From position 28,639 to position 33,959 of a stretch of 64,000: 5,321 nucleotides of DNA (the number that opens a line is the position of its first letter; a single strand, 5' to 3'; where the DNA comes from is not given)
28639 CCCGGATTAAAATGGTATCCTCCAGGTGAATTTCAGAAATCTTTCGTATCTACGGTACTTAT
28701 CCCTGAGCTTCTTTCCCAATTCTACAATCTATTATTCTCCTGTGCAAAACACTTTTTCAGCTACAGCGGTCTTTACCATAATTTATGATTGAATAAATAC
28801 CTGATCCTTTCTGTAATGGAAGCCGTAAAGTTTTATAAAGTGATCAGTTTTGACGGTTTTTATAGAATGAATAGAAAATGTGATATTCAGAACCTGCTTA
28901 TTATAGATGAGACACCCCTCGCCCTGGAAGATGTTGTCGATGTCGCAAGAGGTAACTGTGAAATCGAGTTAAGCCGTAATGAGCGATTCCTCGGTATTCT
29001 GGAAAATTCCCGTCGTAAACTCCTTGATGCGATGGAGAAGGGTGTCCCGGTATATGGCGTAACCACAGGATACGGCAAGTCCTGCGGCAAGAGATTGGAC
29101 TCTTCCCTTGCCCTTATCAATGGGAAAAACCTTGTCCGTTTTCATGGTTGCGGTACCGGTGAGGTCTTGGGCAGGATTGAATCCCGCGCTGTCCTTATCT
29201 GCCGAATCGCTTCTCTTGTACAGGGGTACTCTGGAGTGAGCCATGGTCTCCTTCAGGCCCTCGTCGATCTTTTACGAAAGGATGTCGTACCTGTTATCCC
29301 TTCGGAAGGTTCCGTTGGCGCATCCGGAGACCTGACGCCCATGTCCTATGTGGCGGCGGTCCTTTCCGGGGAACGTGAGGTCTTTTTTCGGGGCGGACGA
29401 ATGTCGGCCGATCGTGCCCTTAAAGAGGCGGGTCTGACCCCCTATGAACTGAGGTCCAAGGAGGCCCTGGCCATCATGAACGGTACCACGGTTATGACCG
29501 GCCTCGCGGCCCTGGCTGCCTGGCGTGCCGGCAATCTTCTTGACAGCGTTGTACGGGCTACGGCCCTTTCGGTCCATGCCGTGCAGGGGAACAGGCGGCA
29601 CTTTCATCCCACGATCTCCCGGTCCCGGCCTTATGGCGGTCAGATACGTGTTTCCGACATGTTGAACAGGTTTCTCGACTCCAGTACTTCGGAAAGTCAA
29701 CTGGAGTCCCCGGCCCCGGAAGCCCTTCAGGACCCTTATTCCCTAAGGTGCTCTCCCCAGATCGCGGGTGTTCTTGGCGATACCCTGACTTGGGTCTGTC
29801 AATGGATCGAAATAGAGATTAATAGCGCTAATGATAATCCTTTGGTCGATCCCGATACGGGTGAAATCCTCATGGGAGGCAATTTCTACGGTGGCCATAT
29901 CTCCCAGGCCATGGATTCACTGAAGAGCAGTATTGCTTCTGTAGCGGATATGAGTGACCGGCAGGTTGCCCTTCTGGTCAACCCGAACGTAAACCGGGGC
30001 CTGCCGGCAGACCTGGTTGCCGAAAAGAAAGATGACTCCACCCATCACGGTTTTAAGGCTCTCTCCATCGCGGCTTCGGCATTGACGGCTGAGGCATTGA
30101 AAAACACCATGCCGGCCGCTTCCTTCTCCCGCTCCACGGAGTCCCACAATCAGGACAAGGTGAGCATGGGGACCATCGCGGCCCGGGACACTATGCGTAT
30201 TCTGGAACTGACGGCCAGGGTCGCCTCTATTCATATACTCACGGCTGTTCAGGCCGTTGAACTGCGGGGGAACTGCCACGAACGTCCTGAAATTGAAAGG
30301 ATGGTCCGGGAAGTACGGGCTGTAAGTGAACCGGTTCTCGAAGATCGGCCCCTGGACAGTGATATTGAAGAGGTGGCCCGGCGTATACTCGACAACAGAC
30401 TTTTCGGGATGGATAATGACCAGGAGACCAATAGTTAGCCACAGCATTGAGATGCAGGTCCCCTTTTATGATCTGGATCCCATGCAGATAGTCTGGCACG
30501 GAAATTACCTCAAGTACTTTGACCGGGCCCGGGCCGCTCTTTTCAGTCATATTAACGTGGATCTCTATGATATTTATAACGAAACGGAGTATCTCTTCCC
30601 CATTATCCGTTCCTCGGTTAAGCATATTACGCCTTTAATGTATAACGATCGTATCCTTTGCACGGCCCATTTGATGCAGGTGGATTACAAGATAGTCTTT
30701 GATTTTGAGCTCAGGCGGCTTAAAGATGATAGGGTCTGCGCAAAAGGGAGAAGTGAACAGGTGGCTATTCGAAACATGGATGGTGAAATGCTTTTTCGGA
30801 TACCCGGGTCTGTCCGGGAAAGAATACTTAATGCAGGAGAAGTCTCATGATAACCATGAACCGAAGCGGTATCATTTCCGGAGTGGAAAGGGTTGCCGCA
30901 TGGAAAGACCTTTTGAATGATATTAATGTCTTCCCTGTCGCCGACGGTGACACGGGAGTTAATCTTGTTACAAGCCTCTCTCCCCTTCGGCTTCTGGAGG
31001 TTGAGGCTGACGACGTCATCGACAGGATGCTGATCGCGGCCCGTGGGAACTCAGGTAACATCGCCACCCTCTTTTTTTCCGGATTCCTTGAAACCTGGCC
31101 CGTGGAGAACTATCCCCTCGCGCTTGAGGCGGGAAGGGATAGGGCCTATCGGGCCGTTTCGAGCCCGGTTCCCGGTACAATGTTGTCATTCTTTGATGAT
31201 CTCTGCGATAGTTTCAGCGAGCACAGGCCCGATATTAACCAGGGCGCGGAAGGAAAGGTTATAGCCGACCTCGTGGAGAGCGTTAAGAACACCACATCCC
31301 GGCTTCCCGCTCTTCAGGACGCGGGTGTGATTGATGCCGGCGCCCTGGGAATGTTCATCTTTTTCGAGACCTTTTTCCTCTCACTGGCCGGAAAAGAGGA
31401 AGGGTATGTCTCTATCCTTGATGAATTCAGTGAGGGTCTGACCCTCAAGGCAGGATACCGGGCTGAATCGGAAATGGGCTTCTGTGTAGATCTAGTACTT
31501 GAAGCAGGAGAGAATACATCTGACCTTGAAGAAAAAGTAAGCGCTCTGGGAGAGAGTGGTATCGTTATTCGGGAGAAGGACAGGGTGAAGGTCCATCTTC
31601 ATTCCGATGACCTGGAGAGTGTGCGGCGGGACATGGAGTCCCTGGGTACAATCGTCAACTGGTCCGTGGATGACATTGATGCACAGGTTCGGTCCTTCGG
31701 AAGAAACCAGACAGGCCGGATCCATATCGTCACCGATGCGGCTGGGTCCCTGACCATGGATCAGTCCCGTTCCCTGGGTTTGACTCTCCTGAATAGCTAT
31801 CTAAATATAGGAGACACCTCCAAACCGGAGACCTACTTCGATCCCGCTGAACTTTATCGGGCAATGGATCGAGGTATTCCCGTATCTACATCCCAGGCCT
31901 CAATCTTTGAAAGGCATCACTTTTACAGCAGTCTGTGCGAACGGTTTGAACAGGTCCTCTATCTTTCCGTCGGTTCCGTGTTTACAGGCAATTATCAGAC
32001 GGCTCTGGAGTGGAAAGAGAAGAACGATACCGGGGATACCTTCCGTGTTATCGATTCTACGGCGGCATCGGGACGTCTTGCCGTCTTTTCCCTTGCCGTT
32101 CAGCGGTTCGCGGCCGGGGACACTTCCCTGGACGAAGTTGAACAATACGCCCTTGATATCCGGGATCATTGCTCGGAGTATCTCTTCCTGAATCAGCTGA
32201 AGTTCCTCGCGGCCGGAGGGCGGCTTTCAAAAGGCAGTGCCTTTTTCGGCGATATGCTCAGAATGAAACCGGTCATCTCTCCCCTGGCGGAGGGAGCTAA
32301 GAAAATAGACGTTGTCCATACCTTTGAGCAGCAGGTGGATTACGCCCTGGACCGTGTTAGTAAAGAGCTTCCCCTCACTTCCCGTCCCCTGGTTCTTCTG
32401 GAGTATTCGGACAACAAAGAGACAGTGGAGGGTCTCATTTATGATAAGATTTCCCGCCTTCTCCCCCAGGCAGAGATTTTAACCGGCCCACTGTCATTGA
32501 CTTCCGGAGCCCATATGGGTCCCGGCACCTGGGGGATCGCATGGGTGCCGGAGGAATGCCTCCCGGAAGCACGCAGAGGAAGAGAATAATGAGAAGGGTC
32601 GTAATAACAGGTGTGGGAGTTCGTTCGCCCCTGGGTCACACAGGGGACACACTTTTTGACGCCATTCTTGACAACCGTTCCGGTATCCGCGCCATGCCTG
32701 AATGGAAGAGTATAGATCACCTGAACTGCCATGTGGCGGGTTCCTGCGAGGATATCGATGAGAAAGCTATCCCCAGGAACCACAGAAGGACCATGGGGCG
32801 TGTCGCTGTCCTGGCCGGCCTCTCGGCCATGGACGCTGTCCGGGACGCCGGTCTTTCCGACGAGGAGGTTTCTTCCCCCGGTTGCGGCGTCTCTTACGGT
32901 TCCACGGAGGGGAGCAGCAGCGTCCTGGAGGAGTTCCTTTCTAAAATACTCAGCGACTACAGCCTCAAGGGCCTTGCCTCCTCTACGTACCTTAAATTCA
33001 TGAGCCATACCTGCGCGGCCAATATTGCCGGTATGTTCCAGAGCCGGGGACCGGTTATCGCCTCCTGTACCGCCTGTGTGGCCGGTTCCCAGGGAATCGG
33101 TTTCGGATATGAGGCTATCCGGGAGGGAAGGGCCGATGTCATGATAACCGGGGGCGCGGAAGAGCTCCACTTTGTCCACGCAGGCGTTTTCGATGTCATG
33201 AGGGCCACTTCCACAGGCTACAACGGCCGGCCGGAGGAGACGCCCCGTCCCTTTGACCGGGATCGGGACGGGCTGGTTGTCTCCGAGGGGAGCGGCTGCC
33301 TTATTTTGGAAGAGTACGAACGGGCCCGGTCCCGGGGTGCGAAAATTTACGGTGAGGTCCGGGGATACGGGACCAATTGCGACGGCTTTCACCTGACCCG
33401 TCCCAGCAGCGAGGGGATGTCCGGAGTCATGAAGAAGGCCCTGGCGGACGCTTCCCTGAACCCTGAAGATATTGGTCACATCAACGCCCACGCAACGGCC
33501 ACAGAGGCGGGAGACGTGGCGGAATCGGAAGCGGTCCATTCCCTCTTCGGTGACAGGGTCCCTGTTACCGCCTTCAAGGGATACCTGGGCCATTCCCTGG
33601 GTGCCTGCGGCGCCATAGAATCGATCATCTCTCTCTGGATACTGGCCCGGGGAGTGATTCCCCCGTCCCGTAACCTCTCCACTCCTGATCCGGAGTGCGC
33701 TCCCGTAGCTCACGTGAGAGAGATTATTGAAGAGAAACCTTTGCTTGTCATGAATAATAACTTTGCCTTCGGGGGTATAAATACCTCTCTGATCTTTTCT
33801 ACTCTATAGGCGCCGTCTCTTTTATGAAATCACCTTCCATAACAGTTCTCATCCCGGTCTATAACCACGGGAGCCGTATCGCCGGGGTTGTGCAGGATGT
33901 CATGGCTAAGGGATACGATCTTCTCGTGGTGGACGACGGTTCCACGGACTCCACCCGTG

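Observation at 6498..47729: An 11-bp palindrome, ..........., is iterated 17 times regardless of reading frame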

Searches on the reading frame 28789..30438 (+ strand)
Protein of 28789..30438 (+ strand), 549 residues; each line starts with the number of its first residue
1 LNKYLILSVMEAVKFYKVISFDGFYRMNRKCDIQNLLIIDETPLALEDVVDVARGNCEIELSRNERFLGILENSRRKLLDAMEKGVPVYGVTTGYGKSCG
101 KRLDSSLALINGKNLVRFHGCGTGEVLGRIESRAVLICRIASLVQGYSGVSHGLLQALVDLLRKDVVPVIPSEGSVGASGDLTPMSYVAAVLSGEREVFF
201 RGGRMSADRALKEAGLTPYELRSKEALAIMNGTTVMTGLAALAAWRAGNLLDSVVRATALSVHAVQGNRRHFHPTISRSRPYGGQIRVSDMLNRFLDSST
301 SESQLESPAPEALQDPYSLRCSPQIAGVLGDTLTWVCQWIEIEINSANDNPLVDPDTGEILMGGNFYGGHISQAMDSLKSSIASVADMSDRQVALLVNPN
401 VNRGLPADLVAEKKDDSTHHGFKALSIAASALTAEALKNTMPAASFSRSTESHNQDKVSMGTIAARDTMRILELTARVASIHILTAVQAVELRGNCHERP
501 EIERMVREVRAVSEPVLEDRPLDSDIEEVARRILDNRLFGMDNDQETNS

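Call 6: search_protein_families(library=pfam, proteins=[window:28789-30438:+])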
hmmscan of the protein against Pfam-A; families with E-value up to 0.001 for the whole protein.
window:28789-30438:+ (549 aa): 1 family
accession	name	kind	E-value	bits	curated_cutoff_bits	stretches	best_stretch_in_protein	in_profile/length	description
PF00221.24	Lyase_aromatic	-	4.1e-153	510.8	27.3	1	44-510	1-465/466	Aromatic amino acid lyase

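Call 54: search_solved_structures(query=window:28789-30438:+, max_evalue=1e-30, show_alignments=2)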
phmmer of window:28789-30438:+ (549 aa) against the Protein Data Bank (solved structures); distinct sequences matched with E-value up to 1e-30: 39.
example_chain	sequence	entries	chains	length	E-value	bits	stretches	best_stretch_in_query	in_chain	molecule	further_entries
7tqr_A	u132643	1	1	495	5.6e-79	269.1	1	37-539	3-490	Probable histidine ammonia-lyase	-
2o78_A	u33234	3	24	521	1.9e-72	247.5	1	76-535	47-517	Putative histidine ammonia-lyase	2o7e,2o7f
2o6y_A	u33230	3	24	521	2.2e-71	244.1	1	76-535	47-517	Putative histidine ammonia-lyase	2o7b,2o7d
2rjr_A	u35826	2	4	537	4.1e-69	236.6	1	43-532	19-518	Tyrosine aminomutase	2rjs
2qve_A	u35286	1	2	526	4.2e-69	236.5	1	44-532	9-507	Tyrosine Aminomutase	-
2ohy_A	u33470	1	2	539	4.4e-69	236.5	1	43-532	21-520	Tyrosine aminomutase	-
3kdy_A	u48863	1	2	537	8.4e-69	235.5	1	43-532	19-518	Histidine ammonia-lyase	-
3kdz_A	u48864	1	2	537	1.4e-68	234.9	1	43-532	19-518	Histidine ammonia-lyase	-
2nyn_A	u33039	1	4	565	2.2e-68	234.1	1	37-494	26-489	Phenylalanine/histidine ammonia-lyase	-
3czo_A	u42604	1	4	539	2.9e-68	233.8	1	38-494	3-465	Histidine ammonia-lyase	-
5ltm_B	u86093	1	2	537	1e-67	232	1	38-494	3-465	phenylalanine ammonia lyase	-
3unv_A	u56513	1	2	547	1.7e-67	231.2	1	43-535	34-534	AdmH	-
2nyf_A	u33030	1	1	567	2.6e-67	230.6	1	36-493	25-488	Nostoc punctiforme phenylalanine ammonia lyase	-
1gkm_B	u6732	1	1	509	6.9e-67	229.2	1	87-540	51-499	Histidine ammonia-lyase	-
1gkj_A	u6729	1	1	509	2.3e-66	227.5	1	87-540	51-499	HISTIDINE AMMONIA-LYASE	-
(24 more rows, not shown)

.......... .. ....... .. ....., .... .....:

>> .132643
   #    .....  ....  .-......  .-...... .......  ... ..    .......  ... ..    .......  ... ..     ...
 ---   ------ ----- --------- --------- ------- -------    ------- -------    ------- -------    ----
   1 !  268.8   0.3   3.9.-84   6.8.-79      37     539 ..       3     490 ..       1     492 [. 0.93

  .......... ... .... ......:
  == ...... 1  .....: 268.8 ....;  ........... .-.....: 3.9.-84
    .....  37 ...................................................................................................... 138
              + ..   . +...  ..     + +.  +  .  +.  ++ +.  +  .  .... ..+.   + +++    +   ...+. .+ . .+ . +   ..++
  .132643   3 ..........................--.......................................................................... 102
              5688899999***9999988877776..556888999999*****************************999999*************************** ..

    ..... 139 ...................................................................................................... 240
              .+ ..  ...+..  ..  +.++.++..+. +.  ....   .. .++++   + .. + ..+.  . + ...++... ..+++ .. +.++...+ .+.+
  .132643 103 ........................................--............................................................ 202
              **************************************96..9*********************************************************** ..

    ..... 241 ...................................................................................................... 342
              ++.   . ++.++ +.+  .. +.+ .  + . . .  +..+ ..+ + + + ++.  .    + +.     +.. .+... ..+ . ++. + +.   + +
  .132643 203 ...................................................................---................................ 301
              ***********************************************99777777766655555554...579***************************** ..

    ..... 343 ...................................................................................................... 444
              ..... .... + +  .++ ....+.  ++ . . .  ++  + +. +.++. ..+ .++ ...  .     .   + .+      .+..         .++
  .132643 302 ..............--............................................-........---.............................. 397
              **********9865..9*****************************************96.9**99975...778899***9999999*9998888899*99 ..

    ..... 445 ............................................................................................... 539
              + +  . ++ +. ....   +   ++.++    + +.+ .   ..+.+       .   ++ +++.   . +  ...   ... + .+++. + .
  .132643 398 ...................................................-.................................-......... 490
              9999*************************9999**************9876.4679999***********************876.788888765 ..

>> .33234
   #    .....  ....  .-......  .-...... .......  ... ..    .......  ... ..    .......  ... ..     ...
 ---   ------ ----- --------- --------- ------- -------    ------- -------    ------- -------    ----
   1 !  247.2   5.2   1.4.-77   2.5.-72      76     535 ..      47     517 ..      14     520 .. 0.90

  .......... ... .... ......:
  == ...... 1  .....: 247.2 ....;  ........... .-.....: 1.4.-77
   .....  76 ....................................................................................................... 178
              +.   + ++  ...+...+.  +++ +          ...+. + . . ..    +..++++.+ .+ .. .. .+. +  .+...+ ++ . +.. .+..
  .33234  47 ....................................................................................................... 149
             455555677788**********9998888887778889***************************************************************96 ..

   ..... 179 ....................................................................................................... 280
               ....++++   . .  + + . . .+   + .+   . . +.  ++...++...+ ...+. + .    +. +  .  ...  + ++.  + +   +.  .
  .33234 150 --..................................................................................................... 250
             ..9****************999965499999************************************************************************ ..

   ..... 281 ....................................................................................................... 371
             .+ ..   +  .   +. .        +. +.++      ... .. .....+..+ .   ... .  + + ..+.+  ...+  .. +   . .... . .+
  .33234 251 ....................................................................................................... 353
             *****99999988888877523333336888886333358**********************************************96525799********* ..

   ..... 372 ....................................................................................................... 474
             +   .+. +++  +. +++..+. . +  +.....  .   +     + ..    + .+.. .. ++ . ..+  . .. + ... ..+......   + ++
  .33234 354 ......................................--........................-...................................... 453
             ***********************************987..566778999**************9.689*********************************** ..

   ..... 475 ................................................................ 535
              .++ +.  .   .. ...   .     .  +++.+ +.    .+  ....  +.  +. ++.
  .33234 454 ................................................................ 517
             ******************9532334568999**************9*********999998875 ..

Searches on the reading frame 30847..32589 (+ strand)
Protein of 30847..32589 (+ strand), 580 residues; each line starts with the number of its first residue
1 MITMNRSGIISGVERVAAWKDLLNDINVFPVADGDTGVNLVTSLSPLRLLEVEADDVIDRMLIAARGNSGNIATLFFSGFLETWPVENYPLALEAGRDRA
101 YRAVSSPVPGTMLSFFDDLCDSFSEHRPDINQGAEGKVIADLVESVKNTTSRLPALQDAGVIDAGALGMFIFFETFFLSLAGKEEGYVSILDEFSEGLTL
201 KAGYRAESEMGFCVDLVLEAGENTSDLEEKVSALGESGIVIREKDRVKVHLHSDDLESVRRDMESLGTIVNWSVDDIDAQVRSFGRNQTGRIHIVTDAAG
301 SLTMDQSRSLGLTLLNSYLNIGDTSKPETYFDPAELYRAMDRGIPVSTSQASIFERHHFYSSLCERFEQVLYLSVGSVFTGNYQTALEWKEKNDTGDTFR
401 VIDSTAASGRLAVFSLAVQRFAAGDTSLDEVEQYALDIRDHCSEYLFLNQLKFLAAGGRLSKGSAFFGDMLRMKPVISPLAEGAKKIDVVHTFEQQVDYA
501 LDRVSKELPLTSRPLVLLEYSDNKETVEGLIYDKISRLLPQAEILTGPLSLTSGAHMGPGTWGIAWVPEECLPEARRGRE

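Call 6: search_protein_families(library=pfam, proteins=[window:30847-32589:+])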
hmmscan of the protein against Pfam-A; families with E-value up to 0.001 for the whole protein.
window:30847-32589:+ (580 aa): 3 families
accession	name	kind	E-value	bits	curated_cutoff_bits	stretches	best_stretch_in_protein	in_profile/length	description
PF02645.21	DegV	-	1.2e-39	136.8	27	1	292-569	2-280/280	Uncharacterised protein, DegV family COG1307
PF02734.22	Dak2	-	2.5e-13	50.7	27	1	30-176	1-172/174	DAK2 domain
PF21645.3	FakA-like_M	-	2.6e-11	43.6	24.9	1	209-282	1-78/80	Fatty acid kinase subunit A-like, middle domain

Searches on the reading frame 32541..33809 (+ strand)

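Call 68: search_protein_families(library=pfam, proteins=[window:32541-33809:+])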
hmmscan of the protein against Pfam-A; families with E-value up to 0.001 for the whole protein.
window:32541-33809:+ (422 aa): 2 families
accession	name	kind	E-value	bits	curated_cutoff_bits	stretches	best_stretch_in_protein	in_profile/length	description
PF00109.32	ketoacyl-synt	-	1e-35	124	20.8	1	17-262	1-252/252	Beta-ketoacyl synthase, N-terminal domain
PF02801.28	Ketoacyl-synt_C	-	2.3e-29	102.3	20.8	1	270-379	1-118/119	Beta-ketoacyl synthase, C-terminal domain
